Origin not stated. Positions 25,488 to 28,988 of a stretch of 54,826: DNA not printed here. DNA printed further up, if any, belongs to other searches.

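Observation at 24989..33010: Eight-gene one-strand cluster of exported unknowns closed by a strong terminator: candidate undescribed cell-envelope system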

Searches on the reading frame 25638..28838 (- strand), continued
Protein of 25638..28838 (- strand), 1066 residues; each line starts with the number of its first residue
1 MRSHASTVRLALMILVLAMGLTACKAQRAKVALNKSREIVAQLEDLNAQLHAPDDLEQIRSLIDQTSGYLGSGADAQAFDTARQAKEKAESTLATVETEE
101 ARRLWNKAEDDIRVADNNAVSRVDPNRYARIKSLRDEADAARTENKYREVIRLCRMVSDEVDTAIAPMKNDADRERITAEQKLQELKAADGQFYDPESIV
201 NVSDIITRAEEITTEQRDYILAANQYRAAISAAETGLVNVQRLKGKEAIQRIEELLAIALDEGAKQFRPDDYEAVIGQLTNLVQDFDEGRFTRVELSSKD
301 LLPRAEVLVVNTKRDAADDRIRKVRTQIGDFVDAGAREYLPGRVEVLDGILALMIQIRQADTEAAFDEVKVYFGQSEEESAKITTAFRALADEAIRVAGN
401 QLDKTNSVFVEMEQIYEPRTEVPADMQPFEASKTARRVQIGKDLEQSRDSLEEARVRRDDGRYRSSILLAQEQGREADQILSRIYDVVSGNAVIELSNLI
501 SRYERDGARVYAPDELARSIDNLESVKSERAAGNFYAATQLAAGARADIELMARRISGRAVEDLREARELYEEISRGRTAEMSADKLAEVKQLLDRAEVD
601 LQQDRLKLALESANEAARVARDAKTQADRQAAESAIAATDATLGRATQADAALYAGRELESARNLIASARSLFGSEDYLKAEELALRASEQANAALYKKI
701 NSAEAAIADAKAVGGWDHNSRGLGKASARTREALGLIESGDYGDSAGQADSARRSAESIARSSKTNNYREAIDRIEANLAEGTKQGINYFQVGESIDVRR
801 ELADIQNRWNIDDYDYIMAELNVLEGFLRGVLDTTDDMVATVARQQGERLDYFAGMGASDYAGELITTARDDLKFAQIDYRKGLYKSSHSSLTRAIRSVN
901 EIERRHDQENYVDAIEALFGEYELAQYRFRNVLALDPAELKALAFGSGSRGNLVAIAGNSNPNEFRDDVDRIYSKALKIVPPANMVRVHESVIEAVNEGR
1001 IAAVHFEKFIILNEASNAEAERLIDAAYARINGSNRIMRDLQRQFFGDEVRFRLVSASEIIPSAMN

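Call 67: predict_structure(alignment_id=A6)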
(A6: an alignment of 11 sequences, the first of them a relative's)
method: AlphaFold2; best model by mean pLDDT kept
length: 1066 residues; sequences in the alignment: 11
mean_pLDDT: 85.2   pTM: 0.37
mean pLDDT of the five models: 85.2, 82.2, 81.0, 80.4, 78.2
residues with pLDDT >= 90: 532; 70-90: 420; 50-70: 64; < 50: 50
segments of 3 or more residues with pLDDT < 50: 1-23, 952-955, 1048-1066
pLDDT, mean of each block of 10 residues (from residue 1): 38 45 65 86 88 90 87 79 89 90 93 92 91 94 90 94 93 95 95 93 96 93 96 94 93 94 94 94 92 91 95 96 94 88 93 96 94 95 92 94 90 68 71 82 91 93 91 92 87 84 74 82 91 87 81 67 73 76 82 86 72 82 85 90 88 87 92 89 92 90 93 90 93 90 89 94 93 89 64 71 91 92 88 81 92 88 90 92 85 92 88 88 90 81 63 58 89 94 83 92 82 62 86 87 60 34 29
secondary structure, 60 per line:
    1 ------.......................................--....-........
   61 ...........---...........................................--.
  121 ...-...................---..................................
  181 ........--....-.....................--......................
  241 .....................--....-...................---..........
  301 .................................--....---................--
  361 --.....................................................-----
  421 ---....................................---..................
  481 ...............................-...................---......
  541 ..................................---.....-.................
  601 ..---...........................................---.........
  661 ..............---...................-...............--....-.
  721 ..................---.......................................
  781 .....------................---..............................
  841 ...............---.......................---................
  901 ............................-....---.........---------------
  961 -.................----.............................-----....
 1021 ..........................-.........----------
elements in order (helices of 4 or more, strands of 3 or more residues): H7-45 H48-51 H53-71 H75-117 H120-123 H125-143 H147-188 H191-194 H196-216 H219-261 H264-267 H269-287 H291-333 H336-339 H343-358 H363-415 H424-459 H463-511 H513-531 H535-574 H578-582 H584-602 H606-648 H652-674 H678-696 H698-712 H715-718 H720-738 H742-785 H792-807 H811-855 H859-881 H885-928 H930-933 H937-945 H962-978 H983-1011 H1017-1046 H1048-1056
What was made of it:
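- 25638..28838 (-): g6: 1066-aa lipoprotein. About 12-13 tandem repeats of 72 residues (a 43-aa helix, a 4-aa helix and a 19-aa helix) with weak DUF4398 similarity, plus a distinct conserved C-terminal helical domain (about 960-1056). Core gene. AlphaFold2 pLDDT 85.2, pTM 0.37, all helical (call 67).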

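Call 71: fold_search(model_id=the predicted structure, library=pdb)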
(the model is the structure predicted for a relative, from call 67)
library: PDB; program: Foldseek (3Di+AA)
matches with E <= 10: 54; with E <= 0.001: 0
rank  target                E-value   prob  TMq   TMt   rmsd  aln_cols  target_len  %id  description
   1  6nr7                  3.3e-03  0.54  0.09  0.09  49.4      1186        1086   11  Rerefinement of chicken vinculin (released 2020-01-29)
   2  1tr2_A                1.6e-02  0.44  0.09  0.09  50.2      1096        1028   11  Crystal structure of human full-length vinculin (residues 1-1066) (released 2005-11-15)
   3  7uni_C                1.3e-01  0.95  0.06  0.25  27.1       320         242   14  De novo designed chlorophyll dimer protein with Zn pheophorbide a methyl ester, SP2-ZnPPaM (released 2023-04-19)
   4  7uni_A                1.5e-01  0.87  0.06  0.23  24.6       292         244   14  De novo designed chlorophyll dimer protein with Zn pheophorbide a methyl ester, SP2-ZnPPaM (released 2023-04-19)
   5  7unh_A                1.9e-01  0.84  0.05  0.23  28.1       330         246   14  De novo designed chlorophyll dimer protein in apo state, SP2 (released 2023-04-19)
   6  7uni_D                2.2e-01  0.77  0.05  0.23  24.1       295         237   15  De novo designed chlorophyll dimer protein with Zn pheophorbide a methyl ester, SP2-ZnPPaM (released 2023-04-19)
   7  4igg_B                2.7e-01  0.20  0.10  0.12  53.0       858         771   10  Full-length human alpha-catenin crystal structure (released 2012-12-26)
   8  6bfi_B                5.2e-01  0.12  0.09  0.11  42.9       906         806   12  Vinculin homolog in a sponge (phylum Porifera) reveals vertebrate-like cell adhesions involved in early multicellular  (released 2018-06-13)
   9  4igg_A                5.2e-01  0.09  0.07  0.09  52.0       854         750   10  Full-length human alpha-catenin crystal structure (released 2012-12-26)
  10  7uni_B                5.4e-01  0.54  0.05  0.22  24.5       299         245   15  De novo designed chlorophyll dimer protein with Zn pheophorbide a methyl ester, SP2-ZnPPaM (released 2023-04-19)
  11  9dgq_n                6.5e-01  0.12  0.12  0.06  81.4      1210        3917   11  Structure of dynein-1 on microtubules (released 2025-09-10)
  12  7unh_B                6.8e-01  0.41  0.05  0.21  28.0       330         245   14  De novo designed chlorophyll dimer protein in apo state, SP2 (released 2023-04-19)
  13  8vdp                  9.7e-01  0.11  0.12  0.07  45.1      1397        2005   10  Cryogenic electron microscopy model of full-length talin without FABD (released 2024-10-02)
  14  8glv_DA               1.3e+00  0.11  0.10  0.04  52.4       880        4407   12  96-nm repeat unit of doublet microtubules from Chlamydomonas reinhardtii flagella (released 2023-05-31)
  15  8vdq                  1.4e+00  0.06  0.09  0.06  44.1      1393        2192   12  Cryogenic electron microscopy model of full-length talin (released 2024-10-02)
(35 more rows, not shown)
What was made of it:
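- On Spectrin/vinculin/talin-type rods (g6): Best hit is vinculin 6nr7 at E=3.3e-3, TM 0.09 (call 71).
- Closest known: Eukaryotic helical-bundle rod proteins. Same: Vinculin is the top Foldseek hit for g6 (call 71).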

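Call 74: search_protein_families(library=padloc, proteins=[window:25638-28838:-], max_evalue=0.01)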
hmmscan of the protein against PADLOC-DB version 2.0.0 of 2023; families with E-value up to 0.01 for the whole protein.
window:25638-28838:- (1066 aa): 0 families
